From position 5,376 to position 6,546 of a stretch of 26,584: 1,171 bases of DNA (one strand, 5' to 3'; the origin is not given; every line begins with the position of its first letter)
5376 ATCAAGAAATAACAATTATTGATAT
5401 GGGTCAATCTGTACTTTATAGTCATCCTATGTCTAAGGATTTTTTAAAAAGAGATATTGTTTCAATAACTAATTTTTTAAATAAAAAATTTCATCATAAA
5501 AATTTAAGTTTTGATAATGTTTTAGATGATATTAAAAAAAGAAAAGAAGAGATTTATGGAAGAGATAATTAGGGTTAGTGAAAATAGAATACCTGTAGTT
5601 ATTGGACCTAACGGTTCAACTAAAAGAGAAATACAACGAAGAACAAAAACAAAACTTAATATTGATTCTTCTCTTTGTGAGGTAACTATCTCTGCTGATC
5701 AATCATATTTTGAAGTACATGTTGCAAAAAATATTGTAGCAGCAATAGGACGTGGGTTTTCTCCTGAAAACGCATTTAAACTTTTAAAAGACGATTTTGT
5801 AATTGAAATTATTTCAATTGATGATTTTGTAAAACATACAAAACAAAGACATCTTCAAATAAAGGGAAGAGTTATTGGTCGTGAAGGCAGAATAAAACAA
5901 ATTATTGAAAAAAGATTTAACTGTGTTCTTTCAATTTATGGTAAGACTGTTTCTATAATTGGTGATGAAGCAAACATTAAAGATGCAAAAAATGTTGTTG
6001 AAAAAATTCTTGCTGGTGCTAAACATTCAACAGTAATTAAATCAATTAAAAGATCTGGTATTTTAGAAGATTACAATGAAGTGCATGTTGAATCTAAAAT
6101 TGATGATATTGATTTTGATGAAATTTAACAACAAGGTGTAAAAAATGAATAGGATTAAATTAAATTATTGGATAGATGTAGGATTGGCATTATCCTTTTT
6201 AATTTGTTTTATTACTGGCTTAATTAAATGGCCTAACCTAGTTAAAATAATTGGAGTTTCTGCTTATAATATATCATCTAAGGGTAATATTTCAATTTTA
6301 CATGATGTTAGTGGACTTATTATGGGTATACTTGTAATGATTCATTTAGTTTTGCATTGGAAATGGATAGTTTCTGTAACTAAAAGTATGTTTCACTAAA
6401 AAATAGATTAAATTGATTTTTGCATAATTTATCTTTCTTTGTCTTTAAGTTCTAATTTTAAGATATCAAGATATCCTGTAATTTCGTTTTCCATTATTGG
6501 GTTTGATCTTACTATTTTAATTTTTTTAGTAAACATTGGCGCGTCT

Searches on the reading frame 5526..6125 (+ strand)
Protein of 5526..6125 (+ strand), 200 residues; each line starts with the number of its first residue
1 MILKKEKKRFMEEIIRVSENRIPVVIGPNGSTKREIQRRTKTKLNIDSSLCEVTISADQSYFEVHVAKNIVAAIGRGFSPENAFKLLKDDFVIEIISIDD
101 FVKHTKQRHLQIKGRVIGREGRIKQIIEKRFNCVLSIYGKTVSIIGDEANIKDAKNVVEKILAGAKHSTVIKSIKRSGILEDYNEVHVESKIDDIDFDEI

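Call 13: search_protein_families(library=pfam, proteins=[window:5526-6125:+], max_evalue=0.001)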
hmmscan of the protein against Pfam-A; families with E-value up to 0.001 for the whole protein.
window:5526-6125:+ (200 aa): 4 families
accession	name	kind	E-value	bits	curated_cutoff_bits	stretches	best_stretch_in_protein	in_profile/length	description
PF00013.35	KH_1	-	7.5e-14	51.7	21.5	2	14-69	3-62/66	KH domain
PF21800.4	KH_KRR1_2nd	-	8.1e-12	45.4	27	1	93-166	3-75/91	KRR1 small subunit processome component, second KH domain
PF22891.2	KH_PNO1_2nd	-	0.0003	21.3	27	0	93-171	2-80/90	Eukaryotic type KH-domain (KH-domain type I) (327.11.2)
PF22675.2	KH-I_KHDC4-BBP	-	0.00033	20.9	30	0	23-46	9-32/76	KHDC4/BBP-like, KH-domain type I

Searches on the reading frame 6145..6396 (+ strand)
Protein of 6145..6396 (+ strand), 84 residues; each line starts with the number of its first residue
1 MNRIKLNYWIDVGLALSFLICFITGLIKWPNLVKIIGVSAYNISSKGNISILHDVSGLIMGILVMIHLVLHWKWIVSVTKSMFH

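Call 13: search_protein_families(library=pfam, proteins=[window:6145-6396:+], max_evalue=0.001)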
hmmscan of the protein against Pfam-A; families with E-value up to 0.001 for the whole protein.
window:6145-6396:+ (84 aa): 1 family
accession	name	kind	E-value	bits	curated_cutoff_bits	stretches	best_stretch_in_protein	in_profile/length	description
PF14358.11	DUF4405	-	9.8e-10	39.3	26.7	1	9-72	1-66/66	Domain of unknown function (DUF4405)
